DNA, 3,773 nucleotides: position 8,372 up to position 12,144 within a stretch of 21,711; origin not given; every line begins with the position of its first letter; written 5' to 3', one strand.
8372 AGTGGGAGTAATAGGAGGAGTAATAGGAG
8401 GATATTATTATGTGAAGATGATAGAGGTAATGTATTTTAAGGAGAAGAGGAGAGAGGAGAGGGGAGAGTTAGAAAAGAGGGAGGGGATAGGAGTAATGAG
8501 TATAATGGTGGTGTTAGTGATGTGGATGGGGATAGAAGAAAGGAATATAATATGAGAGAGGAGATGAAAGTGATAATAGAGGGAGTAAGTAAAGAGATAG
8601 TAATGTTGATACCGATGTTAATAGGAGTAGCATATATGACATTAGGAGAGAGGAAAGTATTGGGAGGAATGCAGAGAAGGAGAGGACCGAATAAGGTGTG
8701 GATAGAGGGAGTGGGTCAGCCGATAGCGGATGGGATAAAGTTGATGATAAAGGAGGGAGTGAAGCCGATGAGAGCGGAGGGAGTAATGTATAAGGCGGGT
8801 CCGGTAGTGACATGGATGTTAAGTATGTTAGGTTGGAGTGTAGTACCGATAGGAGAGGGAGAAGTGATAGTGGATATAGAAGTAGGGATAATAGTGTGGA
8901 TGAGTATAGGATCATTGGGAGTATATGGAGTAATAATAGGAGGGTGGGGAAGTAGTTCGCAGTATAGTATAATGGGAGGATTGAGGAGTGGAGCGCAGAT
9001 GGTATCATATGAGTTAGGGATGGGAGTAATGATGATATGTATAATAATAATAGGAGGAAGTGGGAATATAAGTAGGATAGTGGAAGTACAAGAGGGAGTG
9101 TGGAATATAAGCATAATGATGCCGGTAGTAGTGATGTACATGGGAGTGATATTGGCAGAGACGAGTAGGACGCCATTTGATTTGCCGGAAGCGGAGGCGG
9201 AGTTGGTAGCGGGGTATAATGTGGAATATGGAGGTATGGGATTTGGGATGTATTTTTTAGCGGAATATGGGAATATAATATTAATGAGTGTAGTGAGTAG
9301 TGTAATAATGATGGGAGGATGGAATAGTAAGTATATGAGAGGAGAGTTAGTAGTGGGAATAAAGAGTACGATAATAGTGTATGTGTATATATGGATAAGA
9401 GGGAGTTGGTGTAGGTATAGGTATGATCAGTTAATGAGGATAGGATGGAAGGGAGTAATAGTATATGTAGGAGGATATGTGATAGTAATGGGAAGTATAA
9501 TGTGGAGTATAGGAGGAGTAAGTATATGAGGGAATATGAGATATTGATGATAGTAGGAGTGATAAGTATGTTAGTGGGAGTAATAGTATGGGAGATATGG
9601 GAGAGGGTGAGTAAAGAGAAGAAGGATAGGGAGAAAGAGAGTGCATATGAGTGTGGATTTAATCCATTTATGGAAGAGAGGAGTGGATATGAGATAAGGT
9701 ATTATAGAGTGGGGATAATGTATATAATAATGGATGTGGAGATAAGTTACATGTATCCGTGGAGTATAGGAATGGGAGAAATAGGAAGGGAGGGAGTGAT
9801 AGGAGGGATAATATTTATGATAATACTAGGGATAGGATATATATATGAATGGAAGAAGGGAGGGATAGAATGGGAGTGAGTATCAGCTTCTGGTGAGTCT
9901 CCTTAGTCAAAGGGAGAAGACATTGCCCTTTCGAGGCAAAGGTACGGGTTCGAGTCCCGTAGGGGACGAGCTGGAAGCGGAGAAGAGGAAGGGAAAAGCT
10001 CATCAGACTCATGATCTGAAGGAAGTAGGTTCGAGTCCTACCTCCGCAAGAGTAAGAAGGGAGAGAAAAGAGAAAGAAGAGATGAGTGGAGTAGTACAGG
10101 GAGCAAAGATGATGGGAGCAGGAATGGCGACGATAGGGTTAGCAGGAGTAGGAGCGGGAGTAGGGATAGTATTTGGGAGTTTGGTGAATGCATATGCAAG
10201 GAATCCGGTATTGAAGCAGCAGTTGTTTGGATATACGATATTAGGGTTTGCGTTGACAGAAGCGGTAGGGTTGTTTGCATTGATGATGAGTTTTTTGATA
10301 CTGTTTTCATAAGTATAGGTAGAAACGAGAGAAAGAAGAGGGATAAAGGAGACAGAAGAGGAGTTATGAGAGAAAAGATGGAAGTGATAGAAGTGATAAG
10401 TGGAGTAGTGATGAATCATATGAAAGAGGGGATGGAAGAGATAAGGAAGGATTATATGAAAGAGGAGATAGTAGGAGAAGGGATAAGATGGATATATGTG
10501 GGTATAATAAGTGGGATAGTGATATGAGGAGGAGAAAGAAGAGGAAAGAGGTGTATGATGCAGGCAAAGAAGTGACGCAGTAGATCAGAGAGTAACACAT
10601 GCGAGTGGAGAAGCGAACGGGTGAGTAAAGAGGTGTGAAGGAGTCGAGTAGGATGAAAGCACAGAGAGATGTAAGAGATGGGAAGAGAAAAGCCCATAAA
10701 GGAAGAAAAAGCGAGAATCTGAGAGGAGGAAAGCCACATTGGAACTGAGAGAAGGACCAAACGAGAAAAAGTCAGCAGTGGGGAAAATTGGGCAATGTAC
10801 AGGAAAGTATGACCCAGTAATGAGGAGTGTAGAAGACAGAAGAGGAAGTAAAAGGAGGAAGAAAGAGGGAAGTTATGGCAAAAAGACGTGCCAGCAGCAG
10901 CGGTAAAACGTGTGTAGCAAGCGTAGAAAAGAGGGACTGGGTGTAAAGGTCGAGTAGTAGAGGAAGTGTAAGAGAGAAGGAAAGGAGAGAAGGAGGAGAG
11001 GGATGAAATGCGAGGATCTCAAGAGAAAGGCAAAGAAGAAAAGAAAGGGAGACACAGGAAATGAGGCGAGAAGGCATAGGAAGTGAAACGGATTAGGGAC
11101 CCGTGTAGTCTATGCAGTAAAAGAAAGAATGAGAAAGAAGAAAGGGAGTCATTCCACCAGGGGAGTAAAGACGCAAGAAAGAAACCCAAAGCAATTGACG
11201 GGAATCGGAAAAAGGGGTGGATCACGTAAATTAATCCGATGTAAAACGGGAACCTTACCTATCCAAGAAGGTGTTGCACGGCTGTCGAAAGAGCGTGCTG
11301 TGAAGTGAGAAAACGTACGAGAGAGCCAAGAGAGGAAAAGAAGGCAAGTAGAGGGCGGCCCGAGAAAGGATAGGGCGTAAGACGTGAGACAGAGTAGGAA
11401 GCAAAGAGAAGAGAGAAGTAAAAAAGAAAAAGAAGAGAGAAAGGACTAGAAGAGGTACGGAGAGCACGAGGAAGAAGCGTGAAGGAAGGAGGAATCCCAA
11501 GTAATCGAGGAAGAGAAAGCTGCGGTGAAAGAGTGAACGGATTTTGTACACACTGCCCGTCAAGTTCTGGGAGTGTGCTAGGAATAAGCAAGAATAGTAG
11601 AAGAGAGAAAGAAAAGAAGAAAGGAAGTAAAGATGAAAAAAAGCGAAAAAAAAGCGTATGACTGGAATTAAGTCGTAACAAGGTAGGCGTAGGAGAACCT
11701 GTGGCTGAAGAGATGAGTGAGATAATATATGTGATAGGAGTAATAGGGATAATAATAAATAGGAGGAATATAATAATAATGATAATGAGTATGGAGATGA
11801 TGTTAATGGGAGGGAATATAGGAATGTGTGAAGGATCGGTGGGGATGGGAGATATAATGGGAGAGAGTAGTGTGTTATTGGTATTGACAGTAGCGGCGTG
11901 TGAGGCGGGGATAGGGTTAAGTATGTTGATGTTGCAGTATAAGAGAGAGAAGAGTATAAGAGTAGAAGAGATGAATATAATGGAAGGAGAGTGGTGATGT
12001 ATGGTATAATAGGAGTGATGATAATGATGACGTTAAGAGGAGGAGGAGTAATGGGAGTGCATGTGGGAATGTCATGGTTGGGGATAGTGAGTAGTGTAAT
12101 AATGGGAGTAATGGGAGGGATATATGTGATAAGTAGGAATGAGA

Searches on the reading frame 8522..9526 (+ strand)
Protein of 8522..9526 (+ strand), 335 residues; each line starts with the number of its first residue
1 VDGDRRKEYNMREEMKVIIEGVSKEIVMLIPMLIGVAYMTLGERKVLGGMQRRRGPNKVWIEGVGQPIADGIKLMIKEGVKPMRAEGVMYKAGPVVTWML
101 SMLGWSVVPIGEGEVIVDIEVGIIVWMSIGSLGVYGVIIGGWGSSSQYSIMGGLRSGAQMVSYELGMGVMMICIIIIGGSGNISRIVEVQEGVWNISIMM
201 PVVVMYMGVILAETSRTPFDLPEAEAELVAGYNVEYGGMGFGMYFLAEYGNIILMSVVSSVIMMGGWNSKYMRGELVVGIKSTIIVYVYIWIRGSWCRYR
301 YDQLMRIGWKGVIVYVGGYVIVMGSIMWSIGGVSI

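Call 14: search_protein_families(library=pfam, proteins=[window:8522-9526:+], max_evalue=0.01)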
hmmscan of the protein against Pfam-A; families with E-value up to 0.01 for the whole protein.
window:8522-9526:+ (335 aa): 1 family
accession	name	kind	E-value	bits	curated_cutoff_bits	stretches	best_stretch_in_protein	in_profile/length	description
PF00146.26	NADHdh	-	9.8e-97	324.3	27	1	26-320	4-294/298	NADH dehydrogenase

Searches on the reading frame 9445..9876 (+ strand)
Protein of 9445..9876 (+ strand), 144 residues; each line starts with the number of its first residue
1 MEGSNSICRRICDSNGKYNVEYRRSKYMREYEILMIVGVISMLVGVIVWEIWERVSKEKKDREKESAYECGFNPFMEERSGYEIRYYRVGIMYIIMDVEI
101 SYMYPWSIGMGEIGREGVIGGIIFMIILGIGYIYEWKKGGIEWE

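Call 14: search_protein_families(library=pfam, proteins=[window:9445-9876:+], max_evalue=0.01)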
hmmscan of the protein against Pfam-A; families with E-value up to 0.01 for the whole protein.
window:9445-9876:+ (144 aa): 1 family
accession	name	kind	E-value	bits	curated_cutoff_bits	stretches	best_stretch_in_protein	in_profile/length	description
PF00507.24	Oxidored_q4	-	7e-28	97.2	23.3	1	55-143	11-99/99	NADH-ubiquinone/plastoquinone oxidoreductase, chain 3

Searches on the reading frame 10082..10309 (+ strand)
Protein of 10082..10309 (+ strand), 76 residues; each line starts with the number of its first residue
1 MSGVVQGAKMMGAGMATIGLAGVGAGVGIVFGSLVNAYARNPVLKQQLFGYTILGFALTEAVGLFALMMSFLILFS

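Call 14: search_protein_families(library=pfam, proteins=[window:10082-10309:+], max_evalue=0.01)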
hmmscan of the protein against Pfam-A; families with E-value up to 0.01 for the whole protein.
window:10082-10309:+ (76 aa): 1 family
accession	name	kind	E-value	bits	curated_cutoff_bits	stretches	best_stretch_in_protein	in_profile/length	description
PF00137.26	ATP-synt_C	-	5.6e-14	52.6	24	1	11-73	1-60/60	ATP synthase subunit C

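Call 62: find_encoding_contigs(protein=window:10082-10309:+, flank=10000, max_places=10)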
Protein window:10082-10309:+ (76 aa): 23 contigs read that carry it; 7 places shown.
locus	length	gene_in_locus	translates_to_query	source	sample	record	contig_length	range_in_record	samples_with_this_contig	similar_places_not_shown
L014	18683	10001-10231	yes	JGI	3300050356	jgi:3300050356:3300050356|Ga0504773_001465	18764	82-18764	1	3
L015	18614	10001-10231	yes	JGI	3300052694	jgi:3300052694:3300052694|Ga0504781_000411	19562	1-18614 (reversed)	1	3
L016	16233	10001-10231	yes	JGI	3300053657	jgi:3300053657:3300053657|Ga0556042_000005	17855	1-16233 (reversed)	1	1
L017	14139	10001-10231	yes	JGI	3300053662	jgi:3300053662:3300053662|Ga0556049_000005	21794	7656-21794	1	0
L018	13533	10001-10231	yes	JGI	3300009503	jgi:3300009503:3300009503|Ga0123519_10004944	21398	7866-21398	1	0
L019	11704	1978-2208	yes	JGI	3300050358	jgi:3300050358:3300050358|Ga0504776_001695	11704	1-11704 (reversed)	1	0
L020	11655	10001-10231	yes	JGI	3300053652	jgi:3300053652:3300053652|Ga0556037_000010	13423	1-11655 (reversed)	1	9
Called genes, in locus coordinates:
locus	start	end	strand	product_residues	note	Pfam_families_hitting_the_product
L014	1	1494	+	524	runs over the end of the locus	?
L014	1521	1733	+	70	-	-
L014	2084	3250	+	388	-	PF01578:Cytochrom_C_asm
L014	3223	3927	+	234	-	PF00119:ATP-synt_A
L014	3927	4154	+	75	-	-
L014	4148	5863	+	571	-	PF00662:Proton_antipo_N (weak), PF00361:Proton_antipo_M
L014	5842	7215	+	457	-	PF00361:Proton_antipo_M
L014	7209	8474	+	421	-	PF00361:Proton_antipo_M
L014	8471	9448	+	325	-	PF00146:NADHdh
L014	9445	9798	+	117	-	PF00507:Oxidored_q4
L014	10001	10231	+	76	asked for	PF00137:ATP-synt_C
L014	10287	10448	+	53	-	-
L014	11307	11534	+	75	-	-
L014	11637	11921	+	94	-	PF00420:Oxidored_q2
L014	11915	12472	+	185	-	PF01578:Cytochrom_C_asm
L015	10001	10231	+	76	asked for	PF00137:ATP-synt_C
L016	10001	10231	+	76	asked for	PF00137:ATP-synt_C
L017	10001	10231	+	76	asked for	PF00137:ATP-synt_C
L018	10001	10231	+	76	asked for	PF00137:ATP-synt_C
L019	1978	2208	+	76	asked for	PF00137:ATP-synt_C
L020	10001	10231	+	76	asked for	PF00137:ATP-synt_C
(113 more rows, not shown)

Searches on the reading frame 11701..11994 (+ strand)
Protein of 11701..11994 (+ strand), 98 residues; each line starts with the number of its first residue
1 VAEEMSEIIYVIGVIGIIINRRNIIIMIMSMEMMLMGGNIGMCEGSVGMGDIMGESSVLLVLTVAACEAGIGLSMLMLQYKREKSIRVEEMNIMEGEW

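Call 15: search_protein_families(library=pfam, proteins=[window:11701-11994:+], max_evalue=0.01)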
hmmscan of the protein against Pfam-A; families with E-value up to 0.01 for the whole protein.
window:11701-11994:+ (98 aa): 1 family
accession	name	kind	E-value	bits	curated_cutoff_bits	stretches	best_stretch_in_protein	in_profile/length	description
PF00420.29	Oxidored_q2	-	1.5e-19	69.9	26.1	1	7-96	7-95/95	NADH-ubiquinone/plastoquinone oxidoreductase chain 4L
